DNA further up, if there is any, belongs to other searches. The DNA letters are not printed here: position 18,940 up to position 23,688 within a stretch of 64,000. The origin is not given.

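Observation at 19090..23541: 1483-aa GHKL(MORC-like)-SF2 helicase fusion protein alone in a 4.5-kb low-GC island: candidate single-protein restriction/defence factor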

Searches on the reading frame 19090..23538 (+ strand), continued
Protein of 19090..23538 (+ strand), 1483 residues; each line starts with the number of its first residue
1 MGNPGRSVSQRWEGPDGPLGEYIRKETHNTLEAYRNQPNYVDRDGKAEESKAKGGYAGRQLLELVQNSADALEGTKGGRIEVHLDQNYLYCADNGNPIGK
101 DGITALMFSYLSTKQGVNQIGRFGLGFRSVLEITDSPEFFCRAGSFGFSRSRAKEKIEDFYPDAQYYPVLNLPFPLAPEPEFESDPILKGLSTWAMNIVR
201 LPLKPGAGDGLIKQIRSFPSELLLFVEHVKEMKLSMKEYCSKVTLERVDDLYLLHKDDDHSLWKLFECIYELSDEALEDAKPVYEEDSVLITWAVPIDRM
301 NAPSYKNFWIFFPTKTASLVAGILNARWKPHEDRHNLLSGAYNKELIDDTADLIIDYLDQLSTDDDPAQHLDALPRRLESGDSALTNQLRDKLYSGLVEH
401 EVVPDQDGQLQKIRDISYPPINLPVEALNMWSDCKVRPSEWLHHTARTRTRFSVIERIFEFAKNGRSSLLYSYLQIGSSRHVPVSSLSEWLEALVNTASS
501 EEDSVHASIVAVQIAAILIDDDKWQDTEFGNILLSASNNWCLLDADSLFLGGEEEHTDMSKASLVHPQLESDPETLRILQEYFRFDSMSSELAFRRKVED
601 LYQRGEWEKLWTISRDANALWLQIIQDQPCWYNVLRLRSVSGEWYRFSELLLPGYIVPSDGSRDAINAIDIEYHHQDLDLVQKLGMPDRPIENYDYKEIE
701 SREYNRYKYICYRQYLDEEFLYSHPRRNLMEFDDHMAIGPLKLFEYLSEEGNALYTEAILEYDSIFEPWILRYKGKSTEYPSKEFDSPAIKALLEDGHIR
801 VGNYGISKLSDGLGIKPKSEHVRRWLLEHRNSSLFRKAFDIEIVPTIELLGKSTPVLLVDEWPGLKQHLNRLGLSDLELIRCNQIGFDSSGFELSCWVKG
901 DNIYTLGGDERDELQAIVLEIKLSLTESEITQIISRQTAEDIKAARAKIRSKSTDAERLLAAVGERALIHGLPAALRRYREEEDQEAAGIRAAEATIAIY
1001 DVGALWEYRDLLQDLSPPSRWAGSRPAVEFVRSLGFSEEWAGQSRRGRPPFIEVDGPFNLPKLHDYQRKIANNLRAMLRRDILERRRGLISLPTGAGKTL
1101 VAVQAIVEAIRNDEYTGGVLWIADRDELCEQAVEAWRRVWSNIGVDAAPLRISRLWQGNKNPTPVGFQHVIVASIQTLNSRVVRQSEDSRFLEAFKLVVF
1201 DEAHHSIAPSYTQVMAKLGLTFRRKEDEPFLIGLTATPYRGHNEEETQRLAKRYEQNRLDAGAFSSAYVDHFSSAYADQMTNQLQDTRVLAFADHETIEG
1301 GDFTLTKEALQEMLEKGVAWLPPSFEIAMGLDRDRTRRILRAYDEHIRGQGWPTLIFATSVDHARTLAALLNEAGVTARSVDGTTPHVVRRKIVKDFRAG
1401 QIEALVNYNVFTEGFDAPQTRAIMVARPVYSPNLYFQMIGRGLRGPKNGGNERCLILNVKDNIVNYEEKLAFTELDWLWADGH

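Call 108: find_encoding_contigs(protein=P0036, flank=9000, max_places=1)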
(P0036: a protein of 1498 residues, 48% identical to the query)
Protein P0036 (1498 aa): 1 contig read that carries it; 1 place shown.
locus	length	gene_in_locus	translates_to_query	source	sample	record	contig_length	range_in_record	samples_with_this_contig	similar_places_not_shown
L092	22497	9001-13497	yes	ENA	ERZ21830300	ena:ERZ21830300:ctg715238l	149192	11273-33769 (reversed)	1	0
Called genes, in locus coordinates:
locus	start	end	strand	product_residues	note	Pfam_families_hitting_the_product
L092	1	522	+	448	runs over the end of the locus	PF03972:MmgE_PrpD_N, PF19305:MmgE_PrpD_C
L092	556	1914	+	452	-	PF03972:MmgE_PrpD_N, PF19305:MmgE_PrpD_C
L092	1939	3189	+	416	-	PF02515:CoA_transf_3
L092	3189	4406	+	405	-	PF02515:CoA_transf_3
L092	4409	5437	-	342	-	PF00296:Bac_luciferase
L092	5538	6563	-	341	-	PF24827:AstE_AspA_cat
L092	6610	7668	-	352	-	PF07690:MFS_1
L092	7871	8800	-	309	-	PF00296:Bac_luciferase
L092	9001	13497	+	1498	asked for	PF25794:SACS (faint), PF00270:DEAD, PF04851:ResIII, PF18766:SWI2_SNF2, PF00271:Helicase_C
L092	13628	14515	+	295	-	PF01680:SOR_SNZ, PF05690:ThiG (weak)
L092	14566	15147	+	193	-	PF01174:SNO, PF07685:GATase_3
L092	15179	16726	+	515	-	PF19568:Spore_III_AA, PF00004:AAA (weak), PF03266:NTPase_1 (faint), PF25516:PTPase, PF01424:R3H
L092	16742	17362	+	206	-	PF02223:Thymidylate_kin, PF13521:AAA_28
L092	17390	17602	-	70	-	PF10262:Rdx (weak)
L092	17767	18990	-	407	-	PF07690:MFS_1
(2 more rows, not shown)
